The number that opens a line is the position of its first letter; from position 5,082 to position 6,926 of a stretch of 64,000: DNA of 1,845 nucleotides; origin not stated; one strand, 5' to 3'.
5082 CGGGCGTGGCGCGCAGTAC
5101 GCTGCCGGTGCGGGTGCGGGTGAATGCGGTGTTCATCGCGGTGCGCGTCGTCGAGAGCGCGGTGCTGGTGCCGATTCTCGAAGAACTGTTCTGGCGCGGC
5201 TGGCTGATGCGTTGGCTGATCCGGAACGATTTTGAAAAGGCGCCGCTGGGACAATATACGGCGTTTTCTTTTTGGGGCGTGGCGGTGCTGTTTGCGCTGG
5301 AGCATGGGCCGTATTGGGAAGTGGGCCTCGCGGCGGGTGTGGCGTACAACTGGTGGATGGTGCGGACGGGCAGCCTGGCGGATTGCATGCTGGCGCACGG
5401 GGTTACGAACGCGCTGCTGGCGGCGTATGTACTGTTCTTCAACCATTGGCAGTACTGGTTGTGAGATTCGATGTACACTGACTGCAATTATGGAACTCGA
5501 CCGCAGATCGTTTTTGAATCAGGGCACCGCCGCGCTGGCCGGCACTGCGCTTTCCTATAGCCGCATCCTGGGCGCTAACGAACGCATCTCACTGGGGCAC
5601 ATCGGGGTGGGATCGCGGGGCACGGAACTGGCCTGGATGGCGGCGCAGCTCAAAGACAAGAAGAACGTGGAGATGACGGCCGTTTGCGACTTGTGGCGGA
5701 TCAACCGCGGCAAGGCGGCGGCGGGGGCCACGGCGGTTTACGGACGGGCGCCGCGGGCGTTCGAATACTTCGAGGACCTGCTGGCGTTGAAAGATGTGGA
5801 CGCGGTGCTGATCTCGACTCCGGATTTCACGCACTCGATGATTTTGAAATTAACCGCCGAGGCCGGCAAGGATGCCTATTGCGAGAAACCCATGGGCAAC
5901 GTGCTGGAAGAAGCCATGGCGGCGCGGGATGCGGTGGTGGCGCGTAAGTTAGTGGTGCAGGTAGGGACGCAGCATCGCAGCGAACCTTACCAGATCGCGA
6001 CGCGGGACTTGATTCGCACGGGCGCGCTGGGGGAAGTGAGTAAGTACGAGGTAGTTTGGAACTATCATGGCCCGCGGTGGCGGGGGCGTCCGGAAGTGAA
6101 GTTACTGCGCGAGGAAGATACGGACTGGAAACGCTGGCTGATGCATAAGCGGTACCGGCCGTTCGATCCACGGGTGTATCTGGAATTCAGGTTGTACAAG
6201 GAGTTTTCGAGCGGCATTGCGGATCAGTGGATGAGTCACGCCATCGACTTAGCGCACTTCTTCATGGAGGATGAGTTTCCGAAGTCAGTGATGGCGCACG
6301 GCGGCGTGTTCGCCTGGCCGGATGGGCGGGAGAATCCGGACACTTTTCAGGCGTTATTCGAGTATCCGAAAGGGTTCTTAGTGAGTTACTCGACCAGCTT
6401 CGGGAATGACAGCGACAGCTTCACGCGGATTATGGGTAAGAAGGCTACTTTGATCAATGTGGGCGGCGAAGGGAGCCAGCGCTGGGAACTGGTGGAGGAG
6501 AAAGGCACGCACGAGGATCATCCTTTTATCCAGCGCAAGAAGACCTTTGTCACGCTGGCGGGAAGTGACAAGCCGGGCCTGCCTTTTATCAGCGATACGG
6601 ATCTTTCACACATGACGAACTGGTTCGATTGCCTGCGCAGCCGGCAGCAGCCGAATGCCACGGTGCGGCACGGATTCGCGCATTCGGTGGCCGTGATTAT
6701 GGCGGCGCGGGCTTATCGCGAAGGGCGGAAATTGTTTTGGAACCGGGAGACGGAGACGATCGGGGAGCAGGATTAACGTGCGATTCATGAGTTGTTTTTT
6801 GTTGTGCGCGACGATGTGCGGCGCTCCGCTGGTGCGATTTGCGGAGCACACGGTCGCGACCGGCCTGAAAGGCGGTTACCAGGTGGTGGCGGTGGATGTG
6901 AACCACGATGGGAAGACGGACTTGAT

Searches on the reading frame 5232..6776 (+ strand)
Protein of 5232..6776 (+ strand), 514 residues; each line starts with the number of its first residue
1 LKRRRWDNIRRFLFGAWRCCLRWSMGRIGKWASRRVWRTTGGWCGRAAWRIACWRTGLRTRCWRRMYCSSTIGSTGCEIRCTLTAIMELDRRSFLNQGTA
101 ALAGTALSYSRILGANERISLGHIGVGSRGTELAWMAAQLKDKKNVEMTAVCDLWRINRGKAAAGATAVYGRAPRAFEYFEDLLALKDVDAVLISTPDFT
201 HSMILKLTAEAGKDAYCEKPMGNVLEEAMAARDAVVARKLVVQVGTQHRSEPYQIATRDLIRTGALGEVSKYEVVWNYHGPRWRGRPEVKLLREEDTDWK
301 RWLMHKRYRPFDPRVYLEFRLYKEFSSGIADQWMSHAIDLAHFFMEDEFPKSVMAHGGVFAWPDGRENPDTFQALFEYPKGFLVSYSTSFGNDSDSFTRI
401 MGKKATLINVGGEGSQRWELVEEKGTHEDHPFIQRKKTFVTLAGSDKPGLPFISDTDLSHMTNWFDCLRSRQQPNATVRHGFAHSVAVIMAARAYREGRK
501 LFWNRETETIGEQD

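Call 84: search_protein_families(library=pfam, proteins=[window:5232-6776:+], max_evalue=0.00001)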
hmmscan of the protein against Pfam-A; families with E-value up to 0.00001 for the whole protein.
window:5232-6776:+ (514 aa): 3 families
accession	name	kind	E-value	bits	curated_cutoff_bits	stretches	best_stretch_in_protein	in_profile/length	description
PF22725.1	GFO_IDH_MocA_C3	-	1.6e-14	54.4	27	1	315-407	31-123/124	GFO/IDH/MocA C-terminal domain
PF02894.22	GFO_IDH_MocA_C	-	1.8e-13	51.2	22.9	1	307-500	19-215/218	Oxidoreductase family, C-terminal alpha/beta domain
PF01408.29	GFO_IDH_MocA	-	1.5e-11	45.5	24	1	123-245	5-119/120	Oxidoreductase family, NAD-binding Rossmann fold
